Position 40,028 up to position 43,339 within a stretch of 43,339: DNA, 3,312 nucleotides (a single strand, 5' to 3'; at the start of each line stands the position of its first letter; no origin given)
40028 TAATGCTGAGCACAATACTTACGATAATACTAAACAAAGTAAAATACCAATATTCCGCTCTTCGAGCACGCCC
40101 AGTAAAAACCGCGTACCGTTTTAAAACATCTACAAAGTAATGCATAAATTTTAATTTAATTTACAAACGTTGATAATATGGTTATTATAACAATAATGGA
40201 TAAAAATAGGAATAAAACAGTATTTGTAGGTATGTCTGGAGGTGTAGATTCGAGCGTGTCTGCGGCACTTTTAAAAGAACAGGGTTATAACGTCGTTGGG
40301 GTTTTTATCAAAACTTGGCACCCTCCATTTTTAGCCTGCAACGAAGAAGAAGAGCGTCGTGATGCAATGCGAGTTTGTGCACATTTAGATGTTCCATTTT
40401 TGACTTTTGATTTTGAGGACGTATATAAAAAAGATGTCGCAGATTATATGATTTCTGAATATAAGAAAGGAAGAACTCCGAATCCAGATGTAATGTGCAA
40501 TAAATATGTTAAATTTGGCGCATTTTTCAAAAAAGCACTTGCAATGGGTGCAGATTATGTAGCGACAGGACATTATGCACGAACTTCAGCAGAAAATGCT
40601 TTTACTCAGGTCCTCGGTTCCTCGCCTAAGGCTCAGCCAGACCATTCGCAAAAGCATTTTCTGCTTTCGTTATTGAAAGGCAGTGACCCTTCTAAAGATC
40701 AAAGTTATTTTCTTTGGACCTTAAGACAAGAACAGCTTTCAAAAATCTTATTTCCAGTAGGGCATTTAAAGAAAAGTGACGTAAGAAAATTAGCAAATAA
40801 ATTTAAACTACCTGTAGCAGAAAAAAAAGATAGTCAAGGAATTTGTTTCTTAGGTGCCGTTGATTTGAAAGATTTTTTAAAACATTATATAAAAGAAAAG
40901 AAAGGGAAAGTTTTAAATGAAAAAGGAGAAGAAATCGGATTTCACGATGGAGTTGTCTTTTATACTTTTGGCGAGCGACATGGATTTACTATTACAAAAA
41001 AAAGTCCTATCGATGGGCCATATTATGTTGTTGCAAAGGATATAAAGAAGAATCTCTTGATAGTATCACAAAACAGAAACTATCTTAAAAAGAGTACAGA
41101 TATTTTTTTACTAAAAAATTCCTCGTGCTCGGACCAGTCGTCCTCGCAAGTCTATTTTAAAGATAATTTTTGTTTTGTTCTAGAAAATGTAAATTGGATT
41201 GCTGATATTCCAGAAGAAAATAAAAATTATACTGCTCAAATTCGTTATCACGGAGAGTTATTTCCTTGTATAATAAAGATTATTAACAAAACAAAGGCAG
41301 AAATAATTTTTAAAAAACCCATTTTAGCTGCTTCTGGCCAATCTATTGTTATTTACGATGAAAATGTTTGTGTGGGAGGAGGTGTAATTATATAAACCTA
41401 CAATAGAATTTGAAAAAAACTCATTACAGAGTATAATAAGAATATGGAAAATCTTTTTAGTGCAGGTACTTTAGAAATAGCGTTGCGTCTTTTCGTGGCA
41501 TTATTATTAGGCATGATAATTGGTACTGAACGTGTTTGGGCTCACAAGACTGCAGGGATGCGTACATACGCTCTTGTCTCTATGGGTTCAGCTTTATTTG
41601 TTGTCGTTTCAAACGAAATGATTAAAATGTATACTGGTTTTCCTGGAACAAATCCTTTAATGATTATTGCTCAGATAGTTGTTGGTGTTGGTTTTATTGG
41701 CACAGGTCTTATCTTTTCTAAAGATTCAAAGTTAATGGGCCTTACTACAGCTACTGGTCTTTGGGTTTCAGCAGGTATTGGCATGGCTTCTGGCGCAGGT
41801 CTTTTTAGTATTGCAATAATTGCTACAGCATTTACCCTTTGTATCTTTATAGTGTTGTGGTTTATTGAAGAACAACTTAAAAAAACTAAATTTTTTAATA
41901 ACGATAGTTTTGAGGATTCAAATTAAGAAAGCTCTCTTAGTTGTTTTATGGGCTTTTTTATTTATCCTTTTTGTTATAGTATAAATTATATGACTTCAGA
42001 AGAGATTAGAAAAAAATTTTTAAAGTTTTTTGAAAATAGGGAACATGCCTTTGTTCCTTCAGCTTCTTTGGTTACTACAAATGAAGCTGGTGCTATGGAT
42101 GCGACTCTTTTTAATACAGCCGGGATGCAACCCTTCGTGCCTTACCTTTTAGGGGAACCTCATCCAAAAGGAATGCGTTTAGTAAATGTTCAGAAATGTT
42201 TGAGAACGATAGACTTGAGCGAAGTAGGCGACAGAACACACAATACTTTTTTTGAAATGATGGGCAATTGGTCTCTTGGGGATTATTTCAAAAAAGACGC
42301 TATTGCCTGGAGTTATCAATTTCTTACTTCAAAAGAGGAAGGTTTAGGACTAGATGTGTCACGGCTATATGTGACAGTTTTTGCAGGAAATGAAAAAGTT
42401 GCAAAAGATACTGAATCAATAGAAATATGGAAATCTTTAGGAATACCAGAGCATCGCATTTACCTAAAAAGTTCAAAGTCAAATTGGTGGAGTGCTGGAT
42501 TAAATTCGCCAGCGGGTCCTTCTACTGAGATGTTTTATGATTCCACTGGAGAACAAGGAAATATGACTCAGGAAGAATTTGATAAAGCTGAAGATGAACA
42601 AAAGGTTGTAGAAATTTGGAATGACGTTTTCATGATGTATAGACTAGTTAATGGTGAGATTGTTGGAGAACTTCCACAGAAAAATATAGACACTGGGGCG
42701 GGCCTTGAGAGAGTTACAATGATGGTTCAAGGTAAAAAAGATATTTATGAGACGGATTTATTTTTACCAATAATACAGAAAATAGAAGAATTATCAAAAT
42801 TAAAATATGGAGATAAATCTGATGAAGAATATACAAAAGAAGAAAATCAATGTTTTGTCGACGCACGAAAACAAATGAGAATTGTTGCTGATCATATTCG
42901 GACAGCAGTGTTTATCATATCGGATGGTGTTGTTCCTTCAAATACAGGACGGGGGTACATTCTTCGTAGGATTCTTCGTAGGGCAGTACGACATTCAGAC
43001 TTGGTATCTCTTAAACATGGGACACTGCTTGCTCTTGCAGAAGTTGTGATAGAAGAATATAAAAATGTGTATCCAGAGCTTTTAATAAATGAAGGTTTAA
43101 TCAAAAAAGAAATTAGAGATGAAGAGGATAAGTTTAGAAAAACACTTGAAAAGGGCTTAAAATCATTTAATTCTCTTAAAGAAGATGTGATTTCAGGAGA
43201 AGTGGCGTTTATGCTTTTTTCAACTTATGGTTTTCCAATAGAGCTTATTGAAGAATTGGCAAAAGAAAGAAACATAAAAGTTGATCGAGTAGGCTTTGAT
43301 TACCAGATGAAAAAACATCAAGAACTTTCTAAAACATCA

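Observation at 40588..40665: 78-nt hairpin element inserted in frame within mnmA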

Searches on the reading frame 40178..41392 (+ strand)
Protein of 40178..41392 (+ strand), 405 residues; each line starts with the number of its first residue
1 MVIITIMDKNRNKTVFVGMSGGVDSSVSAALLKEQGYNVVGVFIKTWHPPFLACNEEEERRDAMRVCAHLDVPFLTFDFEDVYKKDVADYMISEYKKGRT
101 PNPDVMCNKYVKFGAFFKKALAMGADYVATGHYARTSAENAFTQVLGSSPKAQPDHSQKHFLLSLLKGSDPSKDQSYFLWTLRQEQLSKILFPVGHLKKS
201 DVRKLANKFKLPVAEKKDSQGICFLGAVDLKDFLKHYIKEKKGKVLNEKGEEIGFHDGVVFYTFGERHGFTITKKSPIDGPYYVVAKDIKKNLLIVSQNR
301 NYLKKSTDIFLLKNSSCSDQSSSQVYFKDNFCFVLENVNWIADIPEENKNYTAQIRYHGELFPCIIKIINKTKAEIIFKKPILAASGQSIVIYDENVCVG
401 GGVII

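Call 10: find_homologous_proteins(query=window:40178-41392:+, max_evalue=1e-20)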
Query window:40178-41392:+ (405 aa): 8000 proteins with E <= 1e-20 among 8000 candidates; the best 120 are listed.
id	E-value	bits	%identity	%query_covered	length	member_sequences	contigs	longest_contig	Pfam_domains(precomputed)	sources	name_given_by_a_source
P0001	2.2e-274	927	100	100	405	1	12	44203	PF20259.4,PF03054.23,PF20258.5,PF02540.24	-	-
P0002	7.9e-205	698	75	99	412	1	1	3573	PF20259.4,PF03054.23,PF20258.5,PF02540.24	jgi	jgi:tRNA-specific 2-thiouridylase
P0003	2.3e-196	671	74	98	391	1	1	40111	PF20259.4,PF03054.23,PF20258.5,PF02540.24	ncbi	-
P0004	4.6e-192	656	75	97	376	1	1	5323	PF20259.4,PF03054.23,PF20258.5,PF02540.24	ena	-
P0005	4.8e-192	656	72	98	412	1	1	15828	PF20259.4,PF03054.23,PF20258.5,PF02540.24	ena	-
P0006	3.7e-190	650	71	98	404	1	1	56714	PF20259.4,PF03054.23,PF20258.5,PF02540.24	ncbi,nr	ncbi:tRNA 2-thiouridine(34) synthase MnmA [Candidatus Nomurabacteria bacterium]|nr:tRNA 2-thiouridin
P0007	1.5e-189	648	71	100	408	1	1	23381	PF20259.4,PF03054.23,PF20258.5,PF02540.24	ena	-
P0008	1.1e-188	645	71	97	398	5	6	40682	PF20259.4,PF03054.23,PF20258.5,PF02540.24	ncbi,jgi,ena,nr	ncbi:MAG: tRNA-specific 2-thiouridylase MnmA [Parcubacteria group bacterium GW2011_GWB1_36_5]|nr:MAG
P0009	2.9e-188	644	72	97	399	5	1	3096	PF20259.4,PF03054.23,PF20258.5,PF02540.24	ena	-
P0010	4.1e-188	643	72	97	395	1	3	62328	PF20259.4,PF03054.23,PF20258.5,PF02540.24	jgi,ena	-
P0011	5.0e-188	643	70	98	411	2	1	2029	PF20259.4,PF03054.23,PF20258.5,PF02540.24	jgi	-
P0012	5.8e-188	643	72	95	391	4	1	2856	PF20259.4,PF03054.23,PF20258.5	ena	-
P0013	7.1e-188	643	71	97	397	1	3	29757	PF20259.4,PF03054.23,PF20258.5,PF02540.24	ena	-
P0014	8.7e-188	642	72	97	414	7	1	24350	PF20259.4,PF03054.23,PF20258.5,PF02540.24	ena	-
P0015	1.6e-187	641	70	98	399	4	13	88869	PF20259.4,PF03054.23,PF20258.5,PF02540.24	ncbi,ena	-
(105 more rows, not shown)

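Call 15: find_related_loci(query=P0001, collection=genome_contigs, flank=10000)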
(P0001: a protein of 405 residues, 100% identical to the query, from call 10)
Query P0001 (405 aa) in genome_contigs; peptide patterns used: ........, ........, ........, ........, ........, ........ (x = any residue, [..] = any of these).
600 stretches matched a pattern (row limit reached: there are more); 597 encode a relative of the query (tblastn E <= 1e-3); the best 80 are kept; 80 distinct loci.
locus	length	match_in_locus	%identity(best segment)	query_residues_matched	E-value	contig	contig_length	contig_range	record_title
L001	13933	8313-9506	72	11-404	0e+0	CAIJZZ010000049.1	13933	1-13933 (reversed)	uncultured bacterium isolate AlinenLipids_bin-6792 genome assembly, contig: bin-6792:49/78, whole genome shotgun sequenc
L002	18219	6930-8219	63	7-405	0e+0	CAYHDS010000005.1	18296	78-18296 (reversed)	MAG TPA_asm: uncultured Candidatus Saccharibacteria bacterium isolate ERP119705_co10_85 genome assembly, contig: NODE_25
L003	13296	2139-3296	68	13-403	4e-179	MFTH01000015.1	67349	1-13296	MAG: Candidatus Nomurabacteria bacterium RIFCSPHIGHO2_01_FULL_37_25 rifcsphigho2_01_scaffold_715, whole genome shotgun s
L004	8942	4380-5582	66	2-405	2e-175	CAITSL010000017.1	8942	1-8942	uncultured bacterium isolate AlinenSediments_bin-3871 genome assembly, contig: bin-3871:17/56, whole genome shotgun sequ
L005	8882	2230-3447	66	13-405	3e-173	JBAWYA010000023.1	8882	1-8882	MAG: bacterium isolate ELA077 MAG077_23, whole genome shotgun sequence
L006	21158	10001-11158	66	13-404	4e-173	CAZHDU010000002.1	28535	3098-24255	MAG TPA_asm: uncultured Candidatus Saccharibacteria bacterium isolate SRP278252_co1_273 genome assembly, contig: NODE_26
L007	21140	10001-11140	67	13-405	5e-173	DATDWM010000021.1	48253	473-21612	MAG TPA_asm: Candidatus Paceibacterota bacterium isolate SMAG_U8110 k141_1856359, whole genome shotgun sequence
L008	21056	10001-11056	65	11-404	9e-170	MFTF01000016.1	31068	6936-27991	MAG: Candidatus Nomurabacteria bacterium RIFCSPHIGHO2_01_FULL_36_23 rifcsphigho2_01_scaffold_2928, whole genome shotgun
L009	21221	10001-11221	63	6-405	9e-170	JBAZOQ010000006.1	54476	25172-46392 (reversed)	MAG: Candidatus Paceibacterota bacterium isolate SO_2017_SWC_1 scaffold_566_c1_LP-4_2017, whole genome shotgun sequence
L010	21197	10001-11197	64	5-405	6e-170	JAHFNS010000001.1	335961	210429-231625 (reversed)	MAG: Candidatus Nomurabacteria bacterium isolate nzgw486 NODE_6_length_335962_cov_15.263479, whole genome shotgun sequen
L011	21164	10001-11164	64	1-400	2e-168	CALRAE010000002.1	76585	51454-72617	MAG: Candidatus Nomurabacteria bacterium isolate MaH-04nov19-216 genome assembly, contig: MaH-04nov19-C547, whole genome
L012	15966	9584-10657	64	1-405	2e-166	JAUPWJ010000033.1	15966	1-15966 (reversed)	MAG: Patescibacteria group bacterium isolate erpe_2018_sw_45hr_WHONDRS-SW48-000100_B_bin.30 scaffold_614613, whole genom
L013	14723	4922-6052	65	10-399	1e-165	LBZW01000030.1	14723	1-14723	MAG: Candidatus Nomurabacteria bacterium GW2011_GWA2_40_9 UU24_C0030, whole genome shotgun sequence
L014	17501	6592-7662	60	6-405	1e-151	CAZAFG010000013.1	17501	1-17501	MAG TPA_asm: uncultured Candidatus Saccharibacteria bacterium isolate SRP286056_co2_554 genome assembly, contig: NODE_49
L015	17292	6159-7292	59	4-405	6e-152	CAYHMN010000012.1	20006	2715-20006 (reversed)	MAG TPA_asm: uncultured Candidatus Saccharibacteria bacterium isolate ERP119705_co13_453 genome assembly, contig: NODE_3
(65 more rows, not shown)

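Call 28: search_protein_families(library=pfam, proteins=[window:40178-41392:+])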
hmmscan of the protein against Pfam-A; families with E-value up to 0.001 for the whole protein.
window:40178-41392:+ (405 aa): 5 families
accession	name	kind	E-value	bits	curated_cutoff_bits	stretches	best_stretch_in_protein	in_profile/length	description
PF03054.22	tRNA_Me_trans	-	5e-75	252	20.6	1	14-226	2-201/202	tRNA methyl transferase HUP domain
PF20259.3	tRNA_Me_trans_M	-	4.4e-19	68.2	27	1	231-298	1-66/66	tRNA methyl transferase PRC-barrel domain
PF20258.4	tRNA_Me_trans_C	-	2.7e-15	56.9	20.6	1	332-404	3-77/77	Aminomethyltransferase beta-barrel domain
PF02540.23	NAD_synthase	-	2.5e-08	33.8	21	1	7-85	13-87/242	NAD synthase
PF02568.20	ThiI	-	0.00018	21.6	20.5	1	14-85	5-78/197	Thiamine biosynthesis protein (ThiI)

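Call 45: search_solved_structures(query=window:40178-41392:+, show_alignments=2, max_evalue=1e-20)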
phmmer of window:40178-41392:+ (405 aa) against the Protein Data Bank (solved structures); distinct sequences matched with E-value up to 1e-20: 4.
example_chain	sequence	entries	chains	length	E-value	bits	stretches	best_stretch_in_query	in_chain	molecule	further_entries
2hma_A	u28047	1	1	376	4.9e-83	282.5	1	7-299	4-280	Probable tRNA (5-methylaminomethyl-2-thiouridylate)-methyltransferase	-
9hlv_A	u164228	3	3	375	6.3e-83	282.1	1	9-404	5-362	tRNA-specific 2-thiouridylase MnmA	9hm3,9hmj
9hln_A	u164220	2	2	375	1.1e-81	278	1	9-404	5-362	tRNA-specific 2-thiouridylase MnmA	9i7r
2der_A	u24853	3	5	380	3.4e-81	276.4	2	165-302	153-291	tRNA-specific 2-thiouridylase mnmA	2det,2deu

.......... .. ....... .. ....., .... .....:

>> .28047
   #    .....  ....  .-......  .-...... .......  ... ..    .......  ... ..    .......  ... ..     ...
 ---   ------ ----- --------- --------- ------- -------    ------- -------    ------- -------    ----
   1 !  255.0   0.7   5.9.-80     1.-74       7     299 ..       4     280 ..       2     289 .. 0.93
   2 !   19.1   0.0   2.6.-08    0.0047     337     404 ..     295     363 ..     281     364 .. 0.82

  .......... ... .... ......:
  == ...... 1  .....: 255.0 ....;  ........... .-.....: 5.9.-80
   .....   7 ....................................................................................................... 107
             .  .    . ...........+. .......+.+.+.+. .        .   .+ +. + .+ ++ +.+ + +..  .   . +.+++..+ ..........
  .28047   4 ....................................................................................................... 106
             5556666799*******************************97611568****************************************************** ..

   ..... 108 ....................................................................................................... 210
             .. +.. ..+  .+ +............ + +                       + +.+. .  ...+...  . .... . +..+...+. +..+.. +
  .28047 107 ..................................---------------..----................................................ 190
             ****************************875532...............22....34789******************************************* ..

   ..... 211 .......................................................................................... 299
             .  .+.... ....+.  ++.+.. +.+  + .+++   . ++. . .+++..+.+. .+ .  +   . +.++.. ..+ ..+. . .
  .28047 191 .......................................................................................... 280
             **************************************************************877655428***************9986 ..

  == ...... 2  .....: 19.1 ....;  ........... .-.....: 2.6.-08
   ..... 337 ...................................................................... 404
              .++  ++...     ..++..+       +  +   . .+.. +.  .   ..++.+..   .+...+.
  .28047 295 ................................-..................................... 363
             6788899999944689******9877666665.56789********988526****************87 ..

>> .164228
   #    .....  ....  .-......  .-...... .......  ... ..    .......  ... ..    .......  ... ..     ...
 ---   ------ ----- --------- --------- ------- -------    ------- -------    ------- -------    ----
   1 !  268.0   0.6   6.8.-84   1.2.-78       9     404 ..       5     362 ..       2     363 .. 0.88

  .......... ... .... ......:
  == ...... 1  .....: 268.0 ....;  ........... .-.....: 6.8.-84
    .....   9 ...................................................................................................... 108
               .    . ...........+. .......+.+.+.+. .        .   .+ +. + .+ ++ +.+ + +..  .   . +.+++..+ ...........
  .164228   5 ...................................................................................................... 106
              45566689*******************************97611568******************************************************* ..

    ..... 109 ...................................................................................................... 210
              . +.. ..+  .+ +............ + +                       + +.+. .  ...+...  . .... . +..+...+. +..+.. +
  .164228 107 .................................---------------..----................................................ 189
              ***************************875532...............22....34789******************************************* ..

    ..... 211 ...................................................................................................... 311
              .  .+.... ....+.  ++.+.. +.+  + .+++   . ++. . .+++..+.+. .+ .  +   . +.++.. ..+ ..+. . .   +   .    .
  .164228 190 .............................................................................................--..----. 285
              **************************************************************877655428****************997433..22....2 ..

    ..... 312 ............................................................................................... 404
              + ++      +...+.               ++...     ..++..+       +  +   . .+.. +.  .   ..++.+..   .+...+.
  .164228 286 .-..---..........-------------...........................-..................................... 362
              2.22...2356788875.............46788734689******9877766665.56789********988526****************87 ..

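Call 76: predict_structure(alignment_id=A3)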
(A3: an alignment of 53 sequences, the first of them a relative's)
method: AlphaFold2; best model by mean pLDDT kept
length: 405 residues; sequences in the alignment: 53
mean_pLDDT: 74.1   pTM: 0.68
mean pLDDT of the five models: 74.1, 68.7, 65.5, 64.8, 55.1
residues with pLDDT >= 90: 114; 70-90: 151; 50-70: 68; < 50: 72
segments of 3 or more residues with pLDDT < 50: 1-8, 140-148, 152-159, 218-231, 260-267, 304-328
pLDDT, mean of each block of 10 residues (from residue 1): 43 89 90 96 85 79 95 94 77 61 59 87 94 75 43 47 80 78 87 90 94 64 44 54 82 76 47 82 72 79 45 31 40 86 89 77 92 89 75 92 85
secondary structure, 60 per line:
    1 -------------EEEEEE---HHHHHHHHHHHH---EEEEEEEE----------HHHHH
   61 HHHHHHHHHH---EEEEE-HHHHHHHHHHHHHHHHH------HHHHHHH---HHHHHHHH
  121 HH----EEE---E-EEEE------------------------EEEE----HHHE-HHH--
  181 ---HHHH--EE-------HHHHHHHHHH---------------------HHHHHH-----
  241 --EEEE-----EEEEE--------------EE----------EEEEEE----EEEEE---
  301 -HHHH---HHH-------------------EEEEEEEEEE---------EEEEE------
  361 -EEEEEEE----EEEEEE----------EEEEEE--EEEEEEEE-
elements in order: E14-19 H23-34 E38-45 H56-70 E74-78 H80-96 H103-109 H113-122 E127-129 E135-138 E163-166 H184-187 H199-208 H230-235 E243-246 E252-256 E283-288 E293-297 H302-305 E331-340 E350-354 E362-368 E373-378 E389-394 E397-404

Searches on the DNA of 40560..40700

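Call 27: search_rna_families(source=window, start=40560, end=40700, threshold=evalue, max_evalue=10)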
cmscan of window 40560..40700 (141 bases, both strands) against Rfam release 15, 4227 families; matches with E-value up to 10: 6.
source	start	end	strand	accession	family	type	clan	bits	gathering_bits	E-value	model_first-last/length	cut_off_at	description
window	40586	40672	-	RF00727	bantam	Gene; miRNA;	CL00091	23.3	61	0.013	1-82/82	no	bantam microRNA precursor family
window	40587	40664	-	RF03697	mir-722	Gene; miRNA;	-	17.3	81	0.53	1-67/67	no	mir-722 microRNA precursor family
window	40587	40666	-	RF00810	mir-85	Gene; miRNA;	-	16.4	68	0.76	1-82/82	no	mir-85 microRNA precursor family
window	40586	40667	+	RF04125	MIR9408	Gene; miRNA;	-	13.2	90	4.3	1-117/117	no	MIR9408 microRNA precursor family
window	40594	40659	-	RF03894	mir-5736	Gene; miRNA;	-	13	90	9.4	1-80/80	no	mir-5736 microRNA precursor family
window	40581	40632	-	RF02160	PART1_2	Gene; lncRNA;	-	5.4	55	8.8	196-249/249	no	Prostate androgen-regulated transcript 1 conserved region 2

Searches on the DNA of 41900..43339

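Call 88: search_rna_families(source=window, start=41900, end=43339, threshold=evalue, max_evalue=0.01)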
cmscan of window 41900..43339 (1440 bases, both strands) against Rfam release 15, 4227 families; matches with E-value up to 0.01: 0.
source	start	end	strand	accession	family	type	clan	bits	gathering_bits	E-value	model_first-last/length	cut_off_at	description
